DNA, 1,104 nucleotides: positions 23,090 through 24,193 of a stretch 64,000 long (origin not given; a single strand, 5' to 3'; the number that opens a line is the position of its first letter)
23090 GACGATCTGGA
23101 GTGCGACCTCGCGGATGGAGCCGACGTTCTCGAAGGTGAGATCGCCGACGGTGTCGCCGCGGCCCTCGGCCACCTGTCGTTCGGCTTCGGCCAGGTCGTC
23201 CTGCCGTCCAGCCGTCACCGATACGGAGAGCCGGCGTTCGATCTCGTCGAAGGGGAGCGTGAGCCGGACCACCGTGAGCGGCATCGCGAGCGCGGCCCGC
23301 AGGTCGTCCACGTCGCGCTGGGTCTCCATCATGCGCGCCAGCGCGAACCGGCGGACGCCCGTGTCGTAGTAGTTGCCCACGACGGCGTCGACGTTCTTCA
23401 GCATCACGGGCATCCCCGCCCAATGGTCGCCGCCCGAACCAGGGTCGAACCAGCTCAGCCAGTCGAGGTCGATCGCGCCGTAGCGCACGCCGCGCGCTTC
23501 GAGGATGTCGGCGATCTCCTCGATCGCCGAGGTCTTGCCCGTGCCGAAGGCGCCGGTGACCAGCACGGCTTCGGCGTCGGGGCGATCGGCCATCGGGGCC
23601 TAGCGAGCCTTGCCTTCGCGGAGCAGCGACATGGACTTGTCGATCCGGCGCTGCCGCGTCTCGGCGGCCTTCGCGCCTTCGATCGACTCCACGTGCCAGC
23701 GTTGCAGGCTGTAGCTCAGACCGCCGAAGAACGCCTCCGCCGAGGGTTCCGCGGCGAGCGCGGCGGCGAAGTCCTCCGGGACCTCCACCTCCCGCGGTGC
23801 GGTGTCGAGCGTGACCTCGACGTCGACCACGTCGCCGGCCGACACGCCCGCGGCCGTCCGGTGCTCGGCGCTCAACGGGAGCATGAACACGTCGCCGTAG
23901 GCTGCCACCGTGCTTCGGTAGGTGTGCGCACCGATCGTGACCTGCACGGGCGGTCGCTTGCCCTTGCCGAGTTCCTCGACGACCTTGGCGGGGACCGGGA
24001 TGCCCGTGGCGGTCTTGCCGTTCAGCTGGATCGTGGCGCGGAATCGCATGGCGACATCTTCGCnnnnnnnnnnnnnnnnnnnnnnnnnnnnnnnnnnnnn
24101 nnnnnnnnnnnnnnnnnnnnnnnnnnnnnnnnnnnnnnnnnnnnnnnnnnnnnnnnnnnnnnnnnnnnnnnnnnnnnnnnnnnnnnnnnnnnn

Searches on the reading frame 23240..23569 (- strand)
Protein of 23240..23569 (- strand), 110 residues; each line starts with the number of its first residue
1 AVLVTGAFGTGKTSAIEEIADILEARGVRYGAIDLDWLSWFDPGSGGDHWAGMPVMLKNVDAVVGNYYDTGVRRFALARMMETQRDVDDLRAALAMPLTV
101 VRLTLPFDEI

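Call 27: search_protein_families(library=pfam, proteins=[window:23240-23569:-], max_evalue=0.01)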
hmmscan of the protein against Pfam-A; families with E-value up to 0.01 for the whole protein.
window:23240-23569:- (110 aa): 3 families
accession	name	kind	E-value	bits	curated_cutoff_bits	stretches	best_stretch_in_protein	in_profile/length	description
PF13191.12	AAA_16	-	0.0026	18.7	32.6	1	2-29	27-54/167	AAA ATPase domain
PF03266.21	NTPase_1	-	0.003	17.9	23.9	1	2-31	2-31/168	NTPase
PF03029.23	ATP_bind_1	-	0.0035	17.6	27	1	4-36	1-33/240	Conserved hypothetical ATP binding protein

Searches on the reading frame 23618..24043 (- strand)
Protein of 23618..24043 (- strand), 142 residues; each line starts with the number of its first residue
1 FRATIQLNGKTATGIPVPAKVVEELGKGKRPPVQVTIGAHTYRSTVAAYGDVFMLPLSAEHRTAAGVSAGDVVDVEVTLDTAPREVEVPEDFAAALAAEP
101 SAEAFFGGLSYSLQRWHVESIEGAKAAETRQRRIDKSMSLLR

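Call 27: search_protein_families(library=pfam, proteins=[window:23618-24043:-], max_evalue=0.01)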
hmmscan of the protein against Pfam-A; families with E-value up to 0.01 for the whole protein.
window:23618-24043:- (142 aa): 2 families
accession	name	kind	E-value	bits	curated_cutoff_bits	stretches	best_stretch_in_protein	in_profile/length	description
PF08922.17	DUF1905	-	1.1e-19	70.8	24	1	1-77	1-81/81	Domain of unknown function (DUF1905)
PF13376.11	OmdA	-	3.2e-19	69.1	25.6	1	85-141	1-57/60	Bacteriocin-protection, YdeI or OmpD-Associated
